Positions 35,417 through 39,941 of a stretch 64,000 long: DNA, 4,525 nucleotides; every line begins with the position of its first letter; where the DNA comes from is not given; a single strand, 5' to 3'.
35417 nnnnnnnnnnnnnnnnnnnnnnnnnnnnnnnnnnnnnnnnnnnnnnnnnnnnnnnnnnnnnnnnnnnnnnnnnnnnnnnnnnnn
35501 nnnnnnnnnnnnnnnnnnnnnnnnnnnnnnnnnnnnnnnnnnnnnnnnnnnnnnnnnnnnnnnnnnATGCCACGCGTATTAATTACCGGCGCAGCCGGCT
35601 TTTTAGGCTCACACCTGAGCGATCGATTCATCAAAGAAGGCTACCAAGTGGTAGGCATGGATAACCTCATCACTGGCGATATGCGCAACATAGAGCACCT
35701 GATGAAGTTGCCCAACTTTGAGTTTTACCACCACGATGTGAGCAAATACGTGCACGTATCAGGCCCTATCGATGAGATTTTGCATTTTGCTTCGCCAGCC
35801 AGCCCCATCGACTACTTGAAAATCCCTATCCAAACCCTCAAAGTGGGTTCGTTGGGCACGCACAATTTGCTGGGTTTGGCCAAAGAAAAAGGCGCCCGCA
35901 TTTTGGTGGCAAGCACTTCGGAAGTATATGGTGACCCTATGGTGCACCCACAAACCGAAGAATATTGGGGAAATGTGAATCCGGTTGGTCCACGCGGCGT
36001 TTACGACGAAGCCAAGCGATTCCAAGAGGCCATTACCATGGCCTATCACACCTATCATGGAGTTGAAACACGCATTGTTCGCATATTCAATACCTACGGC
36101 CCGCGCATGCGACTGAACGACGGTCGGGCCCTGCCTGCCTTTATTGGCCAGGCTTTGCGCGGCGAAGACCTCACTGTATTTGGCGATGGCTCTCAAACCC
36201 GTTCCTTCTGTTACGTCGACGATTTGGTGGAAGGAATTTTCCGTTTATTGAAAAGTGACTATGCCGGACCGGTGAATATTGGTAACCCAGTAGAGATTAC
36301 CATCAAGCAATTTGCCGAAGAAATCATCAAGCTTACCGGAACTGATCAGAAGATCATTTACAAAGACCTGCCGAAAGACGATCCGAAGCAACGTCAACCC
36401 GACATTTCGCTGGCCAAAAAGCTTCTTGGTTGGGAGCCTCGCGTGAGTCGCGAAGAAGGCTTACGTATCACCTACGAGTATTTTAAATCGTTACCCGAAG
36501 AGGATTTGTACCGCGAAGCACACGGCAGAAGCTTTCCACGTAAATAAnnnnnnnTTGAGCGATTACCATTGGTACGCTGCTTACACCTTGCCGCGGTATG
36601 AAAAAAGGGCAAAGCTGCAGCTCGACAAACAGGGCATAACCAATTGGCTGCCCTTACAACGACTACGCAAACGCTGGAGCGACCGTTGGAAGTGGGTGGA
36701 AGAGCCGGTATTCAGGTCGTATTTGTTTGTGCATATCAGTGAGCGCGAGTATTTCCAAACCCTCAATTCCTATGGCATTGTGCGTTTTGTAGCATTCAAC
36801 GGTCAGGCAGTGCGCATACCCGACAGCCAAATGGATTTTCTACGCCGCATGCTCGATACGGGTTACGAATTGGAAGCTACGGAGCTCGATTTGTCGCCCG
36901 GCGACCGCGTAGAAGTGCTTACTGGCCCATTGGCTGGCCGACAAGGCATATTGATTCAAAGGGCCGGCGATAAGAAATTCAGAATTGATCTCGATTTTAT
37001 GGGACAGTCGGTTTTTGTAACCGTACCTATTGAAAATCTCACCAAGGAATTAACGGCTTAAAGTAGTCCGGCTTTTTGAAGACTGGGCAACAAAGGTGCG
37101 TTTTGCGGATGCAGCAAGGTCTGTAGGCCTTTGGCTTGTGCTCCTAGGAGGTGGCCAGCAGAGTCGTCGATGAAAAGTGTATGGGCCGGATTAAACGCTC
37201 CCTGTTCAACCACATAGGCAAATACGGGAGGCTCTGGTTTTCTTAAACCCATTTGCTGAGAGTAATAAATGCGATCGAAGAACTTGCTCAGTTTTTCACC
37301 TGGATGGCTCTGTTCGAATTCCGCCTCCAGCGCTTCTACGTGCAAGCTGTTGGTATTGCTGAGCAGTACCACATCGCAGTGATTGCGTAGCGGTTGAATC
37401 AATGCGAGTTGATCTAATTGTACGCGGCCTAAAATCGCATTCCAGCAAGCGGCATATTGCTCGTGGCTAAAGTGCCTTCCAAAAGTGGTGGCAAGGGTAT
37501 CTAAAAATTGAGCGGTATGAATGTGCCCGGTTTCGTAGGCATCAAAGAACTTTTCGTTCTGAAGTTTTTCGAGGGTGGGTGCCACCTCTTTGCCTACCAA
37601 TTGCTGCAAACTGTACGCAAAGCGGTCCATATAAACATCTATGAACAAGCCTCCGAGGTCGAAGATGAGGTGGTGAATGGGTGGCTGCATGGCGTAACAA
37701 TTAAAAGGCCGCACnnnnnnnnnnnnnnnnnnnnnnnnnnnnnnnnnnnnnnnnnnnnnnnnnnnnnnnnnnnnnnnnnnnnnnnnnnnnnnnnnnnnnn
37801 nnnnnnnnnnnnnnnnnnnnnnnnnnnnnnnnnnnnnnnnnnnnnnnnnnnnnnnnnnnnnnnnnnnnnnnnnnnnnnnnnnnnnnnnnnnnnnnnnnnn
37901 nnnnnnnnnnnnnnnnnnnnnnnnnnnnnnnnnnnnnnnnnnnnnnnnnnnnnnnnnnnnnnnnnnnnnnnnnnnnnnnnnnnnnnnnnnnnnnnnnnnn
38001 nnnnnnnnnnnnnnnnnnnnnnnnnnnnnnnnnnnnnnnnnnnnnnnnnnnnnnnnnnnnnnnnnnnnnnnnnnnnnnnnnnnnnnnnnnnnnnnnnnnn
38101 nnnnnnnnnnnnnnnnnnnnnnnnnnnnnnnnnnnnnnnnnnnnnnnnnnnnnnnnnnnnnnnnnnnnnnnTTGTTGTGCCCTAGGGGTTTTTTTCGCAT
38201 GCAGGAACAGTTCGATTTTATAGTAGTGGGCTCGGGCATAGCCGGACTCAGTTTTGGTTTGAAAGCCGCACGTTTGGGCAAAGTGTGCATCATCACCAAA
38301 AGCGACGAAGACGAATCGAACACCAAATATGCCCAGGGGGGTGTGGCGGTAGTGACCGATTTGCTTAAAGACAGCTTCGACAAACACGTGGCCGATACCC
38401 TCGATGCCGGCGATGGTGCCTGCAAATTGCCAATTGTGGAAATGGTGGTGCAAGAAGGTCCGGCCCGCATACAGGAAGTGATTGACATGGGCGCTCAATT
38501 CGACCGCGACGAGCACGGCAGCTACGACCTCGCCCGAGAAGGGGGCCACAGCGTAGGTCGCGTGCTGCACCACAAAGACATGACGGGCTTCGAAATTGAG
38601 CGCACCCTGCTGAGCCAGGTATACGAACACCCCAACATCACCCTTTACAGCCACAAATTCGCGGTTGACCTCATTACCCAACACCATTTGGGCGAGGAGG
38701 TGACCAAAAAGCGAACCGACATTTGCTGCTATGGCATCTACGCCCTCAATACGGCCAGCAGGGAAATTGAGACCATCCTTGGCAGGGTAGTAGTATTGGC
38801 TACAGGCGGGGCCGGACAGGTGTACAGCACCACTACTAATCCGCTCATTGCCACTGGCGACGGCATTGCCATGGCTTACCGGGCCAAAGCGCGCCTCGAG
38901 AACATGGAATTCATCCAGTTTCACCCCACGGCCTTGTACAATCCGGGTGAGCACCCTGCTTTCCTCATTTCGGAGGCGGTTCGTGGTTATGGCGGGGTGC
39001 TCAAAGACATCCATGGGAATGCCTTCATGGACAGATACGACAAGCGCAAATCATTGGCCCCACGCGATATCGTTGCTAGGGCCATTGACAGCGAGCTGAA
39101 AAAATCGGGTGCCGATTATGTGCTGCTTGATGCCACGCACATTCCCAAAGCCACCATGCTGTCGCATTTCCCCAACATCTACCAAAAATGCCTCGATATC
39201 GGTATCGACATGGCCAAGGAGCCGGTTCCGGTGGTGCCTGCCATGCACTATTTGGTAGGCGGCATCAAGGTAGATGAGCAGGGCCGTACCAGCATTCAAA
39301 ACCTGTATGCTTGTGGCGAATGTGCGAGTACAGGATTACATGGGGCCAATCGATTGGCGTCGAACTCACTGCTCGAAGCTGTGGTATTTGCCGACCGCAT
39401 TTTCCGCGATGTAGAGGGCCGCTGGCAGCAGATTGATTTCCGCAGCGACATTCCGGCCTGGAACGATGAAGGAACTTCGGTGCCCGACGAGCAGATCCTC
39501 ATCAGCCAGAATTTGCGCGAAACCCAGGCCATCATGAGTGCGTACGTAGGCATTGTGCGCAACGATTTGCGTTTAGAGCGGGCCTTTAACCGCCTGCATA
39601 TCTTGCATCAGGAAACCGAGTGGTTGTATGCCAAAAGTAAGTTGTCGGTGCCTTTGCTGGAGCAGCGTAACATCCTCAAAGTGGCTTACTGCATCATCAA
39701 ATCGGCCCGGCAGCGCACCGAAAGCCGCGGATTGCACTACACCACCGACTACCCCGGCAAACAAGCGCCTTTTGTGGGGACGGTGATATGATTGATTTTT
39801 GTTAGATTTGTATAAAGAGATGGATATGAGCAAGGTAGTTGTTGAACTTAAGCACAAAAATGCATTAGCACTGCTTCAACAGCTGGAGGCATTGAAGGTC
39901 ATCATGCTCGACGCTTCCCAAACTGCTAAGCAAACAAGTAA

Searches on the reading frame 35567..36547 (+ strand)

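Call 62: search_protein_families(library=pfam, proteins=[window:35567-36547:+], max_evalue=0.00001)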
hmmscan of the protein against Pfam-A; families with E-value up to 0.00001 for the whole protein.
window:35567-36547:+ (326 aa): 4 families
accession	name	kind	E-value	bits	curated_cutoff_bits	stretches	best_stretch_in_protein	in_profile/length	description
PF16363.11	GDP_Man_Dehyd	-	1.4e-51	176.4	27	1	5-301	1-331/332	GDP-mannose 4,6 dehydratase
PF01370.27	Epimerase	-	1.3e-48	166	20.9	1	4-239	1-240/240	NAD dependent epimerase/dehydratase family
PF04321.23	RmlD_sub_bind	-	5e-11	42.7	27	1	3-263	2-237/287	RmlD substrate binding domain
PF01073.25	3Beta_HSD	-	2.1e-08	34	22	1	5-221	1-222/280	3-beta hydroxysteroid dehydrogenase/isomerase family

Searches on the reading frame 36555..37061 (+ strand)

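Call 62: search_protein_families(library=pfam, proteins=[window:36555-37061:+], max_evalue=0.00001)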
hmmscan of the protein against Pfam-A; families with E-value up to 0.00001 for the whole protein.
window:36555-37061:+ (168 aa): 1 family
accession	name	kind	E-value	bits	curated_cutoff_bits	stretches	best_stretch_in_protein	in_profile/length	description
PF02357.24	NusG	-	1.2e-15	58.3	22.2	1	5-96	2-92/93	Transcription termination factor nusG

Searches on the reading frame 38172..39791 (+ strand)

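Call 62: search_protein_families(library=pfam, proteins=[window:38172-39791:+], max_evalue=0.00001)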
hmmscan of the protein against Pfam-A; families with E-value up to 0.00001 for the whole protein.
window:38172-39791:+ (539 aa): 4 families
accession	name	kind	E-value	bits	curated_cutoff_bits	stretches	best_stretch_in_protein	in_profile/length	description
PF00890.30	FAD_binding_2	-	4.3e-94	316.5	20.4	1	15-400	1-414/414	FAD binding domain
PF02910.25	Succ_DH_flav_C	-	1.7e-12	47.8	20.8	1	450-530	3-89/130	Fumarate reductase flavoprotein C-term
PF07992.20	Pyr_redox_2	-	4.8e-10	39.8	26.1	0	363-390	255-278/291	Pyridine nucleotide-disulphide oxidoreductase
PF01266.30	DAO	-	9.6e-06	25.8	27.9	0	15-124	1-95/353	FAD dependent oxidoreductase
